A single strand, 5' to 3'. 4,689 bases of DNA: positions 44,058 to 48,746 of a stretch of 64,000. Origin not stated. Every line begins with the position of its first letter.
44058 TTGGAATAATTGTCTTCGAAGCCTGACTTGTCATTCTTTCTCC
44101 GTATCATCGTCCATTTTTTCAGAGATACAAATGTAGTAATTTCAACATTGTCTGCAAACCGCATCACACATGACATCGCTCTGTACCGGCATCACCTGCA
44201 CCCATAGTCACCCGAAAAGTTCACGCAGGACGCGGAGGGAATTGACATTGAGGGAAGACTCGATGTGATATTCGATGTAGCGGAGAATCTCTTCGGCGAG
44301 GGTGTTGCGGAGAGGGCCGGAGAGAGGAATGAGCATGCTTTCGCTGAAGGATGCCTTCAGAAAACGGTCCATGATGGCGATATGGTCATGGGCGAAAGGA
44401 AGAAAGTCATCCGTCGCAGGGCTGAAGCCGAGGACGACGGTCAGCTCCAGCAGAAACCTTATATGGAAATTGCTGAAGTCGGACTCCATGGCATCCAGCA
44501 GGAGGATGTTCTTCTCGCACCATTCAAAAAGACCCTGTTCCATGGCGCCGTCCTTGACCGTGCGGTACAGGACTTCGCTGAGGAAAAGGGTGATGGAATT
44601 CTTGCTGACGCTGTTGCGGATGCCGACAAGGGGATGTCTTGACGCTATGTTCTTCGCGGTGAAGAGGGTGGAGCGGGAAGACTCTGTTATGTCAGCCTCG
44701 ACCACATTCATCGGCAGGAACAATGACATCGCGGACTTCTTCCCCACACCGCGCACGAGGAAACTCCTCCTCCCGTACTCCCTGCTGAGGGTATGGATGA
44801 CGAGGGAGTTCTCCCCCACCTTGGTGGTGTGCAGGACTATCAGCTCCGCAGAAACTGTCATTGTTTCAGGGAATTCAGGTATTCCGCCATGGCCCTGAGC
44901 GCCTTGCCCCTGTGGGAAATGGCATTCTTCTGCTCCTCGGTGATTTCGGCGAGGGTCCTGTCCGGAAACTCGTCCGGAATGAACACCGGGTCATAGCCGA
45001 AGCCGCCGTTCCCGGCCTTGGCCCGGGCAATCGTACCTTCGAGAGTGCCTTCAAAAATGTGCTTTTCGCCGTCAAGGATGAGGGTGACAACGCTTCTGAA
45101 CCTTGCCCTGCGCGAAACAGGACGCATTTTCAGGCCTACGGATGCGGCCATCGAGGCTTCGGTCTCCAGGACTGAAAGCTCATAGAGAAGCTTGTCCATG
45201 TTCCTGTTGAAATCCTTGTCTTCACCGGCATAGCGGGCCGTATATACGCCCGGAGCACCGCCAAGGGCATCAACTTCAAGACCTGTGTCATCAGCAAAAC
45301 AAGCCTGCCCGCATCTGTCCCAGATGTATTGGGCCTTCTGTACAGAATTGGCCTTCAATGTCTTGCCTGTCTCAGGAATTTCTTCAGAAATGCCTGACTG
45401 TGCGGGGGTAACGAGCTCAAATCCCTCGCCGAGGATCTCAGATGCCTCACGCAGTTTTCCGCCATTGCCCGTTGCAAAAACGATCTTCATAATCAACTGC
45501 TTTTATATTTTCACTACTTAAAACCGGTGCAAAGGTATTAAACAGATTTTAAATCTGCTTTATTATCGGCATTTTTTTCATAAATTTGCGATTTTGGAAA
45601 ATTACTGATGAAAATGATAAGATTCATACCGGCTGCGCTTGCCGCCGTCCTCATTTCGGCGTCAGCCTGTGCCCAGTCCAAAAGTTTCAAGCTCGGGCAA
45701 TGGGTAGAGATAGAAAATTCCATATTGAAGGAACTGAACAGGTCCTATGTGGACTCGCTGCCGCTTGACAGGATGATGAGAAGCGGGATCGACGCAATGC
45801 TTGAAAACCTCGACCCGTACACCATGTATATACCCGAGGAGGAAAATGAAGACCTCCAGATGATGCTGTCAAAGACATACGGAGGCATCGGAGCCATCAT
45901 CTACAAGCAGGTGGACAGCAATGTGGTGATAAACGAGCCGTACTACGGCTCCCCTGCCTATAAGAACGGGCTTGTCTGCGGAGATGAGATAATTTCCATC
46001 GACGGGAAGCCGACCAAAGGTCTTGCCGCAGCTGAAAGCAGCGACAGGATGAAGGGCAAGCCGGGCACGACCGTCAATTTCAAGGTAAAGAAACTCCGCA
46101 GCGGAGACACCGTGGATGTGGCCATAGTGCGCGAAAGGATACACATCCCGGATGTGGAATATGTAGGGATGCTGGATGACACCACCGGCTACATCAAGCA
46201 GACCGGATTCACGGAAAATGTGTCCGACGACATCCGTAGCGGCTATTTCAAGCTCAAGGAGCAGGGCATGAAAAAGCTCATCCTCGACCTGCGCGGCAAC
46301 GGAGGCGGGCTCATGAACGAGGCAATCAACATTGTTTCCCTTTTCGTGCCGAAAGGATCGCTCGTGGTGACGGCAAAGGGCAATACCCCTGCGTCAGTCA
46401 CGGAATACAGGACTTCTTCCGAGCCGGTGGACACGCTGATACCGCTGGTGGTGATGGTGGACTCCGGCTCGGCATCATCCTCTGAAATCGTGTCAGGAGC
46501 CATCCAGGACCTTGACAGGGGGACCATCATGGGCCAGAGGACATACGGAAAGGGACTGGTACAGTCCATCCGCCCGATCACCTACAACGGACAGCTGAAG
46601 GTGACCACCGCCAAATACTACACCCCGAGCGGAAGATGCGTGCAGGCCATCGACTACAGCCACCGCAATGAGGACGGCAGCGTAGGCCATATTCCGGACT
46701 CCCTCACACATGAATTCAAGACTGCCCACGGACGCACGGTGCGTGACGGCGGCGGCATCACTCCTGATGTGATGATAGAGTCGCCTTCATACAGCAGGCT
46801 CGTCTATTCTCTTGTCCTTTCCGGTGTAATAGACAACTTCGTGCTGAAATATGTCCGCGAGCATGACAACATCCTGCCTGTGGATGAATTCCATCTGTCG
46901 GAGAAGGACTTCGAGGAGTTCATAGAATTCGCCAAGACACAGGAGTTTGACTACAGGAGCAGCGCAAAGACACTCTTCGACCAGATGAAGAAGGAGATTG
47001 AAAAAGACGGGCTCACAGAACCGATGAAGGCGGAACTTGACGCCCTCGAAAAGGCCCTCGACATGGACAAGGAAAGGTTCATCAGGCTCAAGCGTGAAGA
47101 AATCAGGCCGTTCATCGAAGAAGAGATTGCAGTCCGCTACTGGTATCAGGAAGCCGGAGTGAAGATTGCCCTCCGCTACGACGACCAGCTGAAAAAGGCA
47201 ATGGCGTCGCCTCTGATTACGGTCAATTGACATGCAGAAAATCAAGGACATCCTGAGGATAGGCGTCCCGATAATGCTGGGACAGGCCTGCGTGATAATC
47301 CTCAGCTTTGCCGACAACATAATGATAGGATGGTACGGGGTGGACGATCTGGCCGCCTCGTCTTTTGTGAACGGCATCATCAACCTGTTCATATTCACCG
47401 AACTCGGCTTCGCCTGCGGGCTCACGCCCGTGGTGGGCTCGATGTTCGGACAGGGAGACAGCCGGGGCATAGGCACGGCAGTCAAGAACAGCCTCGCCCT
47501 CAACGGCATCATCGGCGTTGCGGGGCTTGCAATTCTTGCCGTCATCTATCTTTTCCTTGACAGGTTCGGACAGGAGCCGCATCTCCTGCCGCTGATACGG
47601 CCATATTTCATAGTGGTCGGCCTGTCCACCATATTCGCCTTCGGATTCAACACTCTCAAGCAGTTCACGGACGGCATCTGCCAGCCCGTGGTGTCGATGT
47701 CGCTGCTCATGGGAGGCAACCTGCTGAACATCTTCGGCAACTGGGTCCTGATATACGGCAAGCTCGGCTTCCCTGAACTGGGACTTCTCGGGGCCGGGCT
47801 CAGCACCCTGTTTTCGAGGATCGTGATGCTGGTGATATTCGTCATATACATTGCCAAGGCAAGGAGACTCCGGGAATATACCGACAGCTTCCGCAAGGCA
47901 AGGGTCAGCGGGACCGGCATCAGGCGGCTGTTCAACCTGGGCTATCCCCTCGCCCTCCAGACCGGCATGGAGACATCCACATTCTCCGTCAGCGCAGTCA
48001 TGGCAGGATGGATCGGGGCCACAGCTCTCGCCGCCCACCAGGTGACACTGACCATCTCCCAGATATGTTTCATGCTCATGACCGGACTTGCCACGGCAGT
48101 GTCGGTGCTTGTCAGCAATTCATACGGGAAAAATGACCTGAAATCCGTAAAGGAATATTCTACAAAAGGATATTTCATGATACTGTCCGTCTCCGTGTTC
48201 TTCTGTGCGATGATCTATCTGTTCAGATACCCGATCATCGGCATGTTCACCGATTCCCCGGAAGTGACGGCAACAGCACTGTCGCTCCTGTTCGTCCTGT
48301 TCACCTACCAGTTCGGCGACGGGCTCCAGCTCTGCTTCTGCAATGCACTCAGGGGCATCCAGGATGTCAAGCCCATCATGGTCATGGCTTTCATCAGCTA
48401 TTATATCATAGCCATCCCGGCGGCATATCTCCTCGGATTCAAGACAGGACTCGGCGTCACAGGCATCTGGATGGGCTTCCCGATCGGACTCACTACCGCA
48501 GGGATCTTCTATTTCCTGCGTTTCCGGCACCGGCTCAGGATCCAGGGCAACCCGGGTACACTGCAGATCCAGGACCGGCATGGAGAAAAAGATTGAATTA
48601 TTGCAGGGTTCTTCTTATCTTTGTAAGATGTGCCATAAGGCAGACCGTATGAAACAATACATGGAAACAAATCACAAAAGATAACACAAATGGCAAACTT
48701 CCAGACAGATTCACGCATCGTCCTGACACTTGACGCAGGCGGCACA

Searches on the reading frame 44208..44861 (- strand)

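Call 5: search_protein_families(library=pfam, proteins=[window:44208-44861:-])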
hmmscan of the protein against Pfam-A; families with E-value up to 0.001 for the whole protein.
window:44208-44861:- (217 aa): 2 families
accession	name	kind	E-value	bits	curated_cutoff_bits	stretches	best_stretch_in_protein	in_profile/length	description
PF11967.14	RecO_N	-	1.4e-10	41.5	27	1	1-68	1-70/80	Recombination protein O N terminal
PF02565.21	RecO_C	-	2.5e-09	37.5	22.1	1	84-151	3-69/157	Recombination protein O C terminal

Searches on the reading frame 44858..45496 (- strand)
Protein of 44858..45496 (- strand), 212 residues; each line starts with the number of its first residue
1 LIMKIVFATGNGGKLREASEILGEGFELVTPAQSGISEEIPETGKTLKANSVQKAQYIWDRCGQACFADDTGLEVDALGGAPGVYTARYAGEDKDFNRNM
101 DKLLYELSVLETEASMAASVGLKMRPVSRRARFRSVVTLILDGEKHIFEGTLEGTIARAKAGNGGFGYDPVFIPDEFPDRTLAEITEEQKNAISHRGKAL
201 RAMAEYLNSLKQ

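Call 5: search_protein_families(library=pfam, proteins=[window:44858-45496:-])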
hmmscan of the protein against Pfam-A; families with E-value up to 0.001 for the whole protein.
window:44858-45496:- (212 aa): 1 family
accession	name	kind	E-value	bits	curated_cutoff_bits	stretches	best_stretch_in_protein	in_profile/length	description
PF01725.21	Ham1p_like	-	1.8e-61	207.7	22.5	1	5-206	1-186/186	Ham1 family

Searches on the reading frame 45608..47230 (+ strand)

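Call 40: search_protein_families(library=pfam, proteins=[window:45608-47230:+])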
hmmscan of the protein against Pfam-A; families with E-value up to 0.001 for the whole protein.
window:45608-47230:+ (540 aa): 4 families
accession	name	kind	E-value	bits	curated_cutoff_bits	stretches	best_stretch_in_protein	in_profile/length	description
PF03572.23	Peptidase_S41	-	2.7e-47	160.9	24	1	193-347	2-156/165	Peptidase family S41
PF13180.12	PDZ_2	-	2e-08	34.8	27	1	100-171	8-78/80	PDZ domain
PF00595.29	PDZ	-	2.6e-07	31.4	23.2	1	87-160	4-80/81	PDZ domain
PF17820.7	PDZ_6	-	9.2e-07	29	27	1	107-161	1-53/54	PDZ domain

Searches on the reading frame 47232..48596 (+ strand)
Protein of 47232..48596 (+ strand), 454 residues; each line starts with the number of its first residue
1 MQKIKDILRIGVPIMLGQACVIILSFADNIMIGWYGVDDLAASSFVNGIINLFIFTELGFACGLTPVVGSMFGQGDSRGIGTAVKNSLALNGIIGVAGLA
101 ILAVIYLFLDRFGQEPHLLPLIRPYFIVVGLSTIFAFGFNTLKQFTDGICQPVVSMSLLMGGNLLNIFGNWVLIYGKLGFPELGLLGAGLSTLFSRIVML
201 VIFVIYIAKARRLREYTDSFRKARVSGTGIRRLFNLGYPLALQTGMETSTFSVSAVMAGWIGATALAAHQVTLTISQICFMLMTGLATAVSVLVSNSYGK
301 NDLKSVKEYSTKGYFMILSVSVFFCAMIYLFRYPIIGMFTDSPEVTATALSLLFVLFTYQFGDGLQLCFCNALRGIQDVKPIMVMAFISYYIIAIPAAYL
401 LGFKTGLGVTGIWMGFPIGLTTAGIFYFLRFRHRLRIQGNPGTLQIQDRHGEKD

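Call 40: search_protein_families(library=pfam, proteins=[window:47232-48596:+])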
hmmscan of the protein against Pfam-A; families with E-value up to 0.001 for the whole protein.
window:47232-48596:+ (454 aa): 1 family
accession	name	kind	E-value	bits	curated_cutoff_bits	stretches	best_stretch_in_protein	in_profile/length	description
PF01554.23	MatE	-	3.8e-58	196.2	24.9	2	239-400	1-161/161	MatE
